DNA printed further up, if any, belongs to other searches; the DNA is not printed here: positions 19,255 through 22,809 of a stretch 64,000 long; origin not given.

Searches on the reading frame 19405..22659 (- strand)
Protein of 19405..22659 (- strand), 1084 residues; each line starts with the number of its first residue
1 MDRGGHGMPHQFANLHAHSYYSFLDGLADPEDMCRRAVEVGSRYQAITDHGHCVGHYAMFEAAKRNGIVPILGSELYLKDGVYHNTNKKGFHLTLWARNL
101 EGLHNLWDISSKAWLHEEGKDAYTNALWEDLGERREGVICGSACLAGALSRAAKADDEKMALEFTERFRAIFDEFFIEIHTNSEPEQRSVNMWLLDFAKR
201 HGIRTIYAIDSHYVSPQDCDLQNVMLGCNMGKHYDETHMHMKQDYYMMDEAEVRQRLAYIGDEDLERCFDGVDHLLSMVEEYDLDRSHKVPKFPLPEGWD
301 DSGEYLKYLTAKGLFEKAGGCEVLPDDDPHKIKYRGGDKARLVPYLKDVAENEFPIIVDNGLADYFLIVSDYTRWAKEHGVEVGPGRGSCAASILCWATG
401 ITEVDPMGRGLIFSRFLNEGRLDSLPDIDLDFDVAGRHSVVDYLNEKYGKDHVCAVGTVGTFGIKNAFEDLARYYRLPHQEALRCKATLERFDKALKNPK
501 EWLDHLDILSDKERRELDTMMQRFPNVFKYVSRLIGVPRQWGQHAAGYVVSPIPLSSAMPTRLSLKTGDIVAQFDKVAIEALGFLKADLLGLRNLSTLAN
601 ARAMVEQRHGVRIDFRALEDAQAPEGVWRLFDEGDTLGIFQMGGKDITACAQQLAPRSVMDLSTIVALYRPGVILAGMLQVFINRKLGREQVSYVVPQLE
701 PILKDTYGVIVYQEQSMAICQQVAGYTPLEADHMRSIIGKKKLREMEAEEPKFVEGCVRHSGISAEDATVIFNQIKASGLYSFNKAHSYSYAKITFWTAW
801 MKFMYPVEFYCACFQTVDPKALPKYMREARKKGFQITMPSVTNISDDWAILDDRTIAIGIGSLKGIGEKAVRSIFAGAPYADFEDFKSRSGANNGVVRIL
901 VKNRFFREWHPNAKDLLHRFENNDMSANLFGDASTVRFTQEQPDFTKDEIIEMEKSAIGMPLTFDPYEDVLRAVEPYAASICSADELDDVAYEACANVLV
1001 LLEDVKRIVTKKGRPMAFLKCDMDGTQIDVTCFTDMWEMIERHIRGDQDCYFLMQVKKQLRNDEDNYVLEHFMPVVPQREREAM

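Call 54: search_dna_similar(query=window:19405-22659:-, collection=phages, mode=protein, max_rows=25, max_evalue=1e-20)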
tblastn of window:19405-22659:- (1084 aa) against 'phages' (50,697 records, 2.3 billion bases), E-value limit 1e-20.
Records with a match: 1375; places in all: 1376; records where one place covers at least 80% of the query: 347.
Best place of each record, by identity: >=99% 1; <60% 1374.
By first word of the organism name: Pseudomonas 300; Mycobacterium 282; Streptomyces 211; Gordonia 132; Bacillus 99; Bacteriophage 42; Microbacterium 36; Escherichia 31; Rhodococcus 22; Lactococcus 22; and 55 more.
By host as written in the record: Mycobacterium smegmatis mc2 155 204; Pseudomonas aeruginosa 118; - 99; Pseudomonas aeruginosa PAO1 85; Streptomyces griseus ATCC 10137 81; Gordonia terrae 3612 65; Streptomyces lividans JI 1326 44; Mycobacterium smegmatis mc#155 37; and 214 more.
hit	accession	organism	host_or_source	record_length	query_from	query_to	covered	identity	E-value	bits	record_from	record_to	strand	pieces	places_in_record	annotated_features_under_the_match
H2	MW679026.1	Eggerthella phage LE2-3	Eggerthella lenta DSM 2243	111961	4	1084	100%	99.8%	0e+0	2254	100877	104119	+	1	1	DNA polymerase III alpha subunit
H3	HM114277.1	Rhodococcus phage E3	Rhodococcus equi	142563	5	1038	95%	32.0%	5e-143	482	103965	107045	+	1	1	gp154: DnaE-like DNA polymerase III alpha subunit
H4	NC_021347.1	Rhodococcus phage E3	Rhodococcus equi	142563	5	1038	95%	32.0%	5e-143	482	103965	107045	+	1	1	gp154: DNA polymerase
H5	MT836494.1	Bacteriophage sp.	human fecal samples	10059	5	1074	99%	30.6%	4e-129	441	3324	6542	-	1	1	record has no annotation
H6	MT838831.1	Bacteriophage sp.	human fecal samples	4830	11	1033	94%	32.0%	4e-141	468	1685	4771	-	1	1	record has no annotation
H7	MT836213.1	Bacteriophage sp.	human fecal samples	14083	12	1038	95%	31.5%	2e-133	453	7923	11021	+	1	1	record has no annotation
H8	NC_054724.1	Rhodococcus phage Finch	Rhodococcus erythropolis RIA 643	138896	10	1047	96%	31.2%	3e-141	477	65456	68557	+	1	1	77: DNA polymerase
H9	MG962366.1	Rhodococcus phage Finch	Rhodococcus erythropolis RIA 643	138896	10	1047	96%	31.2%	3e-141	477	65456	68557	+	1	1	77: DNA polymerase III alpha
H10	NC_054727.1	Mycobacterium phage Phrappuccino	Mycobacterium smegmatis mc#155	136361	7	1045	96%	31.0%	6e-132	449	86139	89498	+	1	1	119: DNA polymerase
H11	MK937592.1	Mycobacterium phage Phrappuccino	Mycobacterium smegmatis mc#155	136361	7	1045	96%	31.0%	6e-132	449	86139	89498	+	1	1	119: DNA polymerase III alpha subunit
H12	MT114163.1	Mycobacterium phage Settecandela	Mycobacterium smegmatis mc#155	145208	7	1045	96%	31.0%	6e-132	449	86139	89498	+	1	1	119: DNA polymerase III alpha subunit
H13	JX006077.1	Saccharomonospora phage PIS 136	Saccharomonospora sp.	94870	11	1039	95%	31.1%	8e-125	428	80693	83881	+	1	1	DNA polymerase III alpha subunit | Na+/proline symporter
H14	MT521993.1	Gordonia phage RedWattleHog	Gordonia terrae 3612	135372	11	1058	97%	30.5%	7e-143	481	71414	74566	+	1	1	79: DnaE-like DNA polymerase III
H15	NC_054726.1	Gordonia phage Stormageddon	Gordonia terrae CAG3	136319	11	1058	97%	30.5%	7e-143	481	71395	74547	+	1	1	76: DNA polymerase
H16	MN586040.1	Gordonia phage Stormageddon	Gordonia terrae CAG3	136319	11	1058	97%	30.5%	7e-143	481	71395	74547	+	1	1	76: DnaE-like DNA polymerase III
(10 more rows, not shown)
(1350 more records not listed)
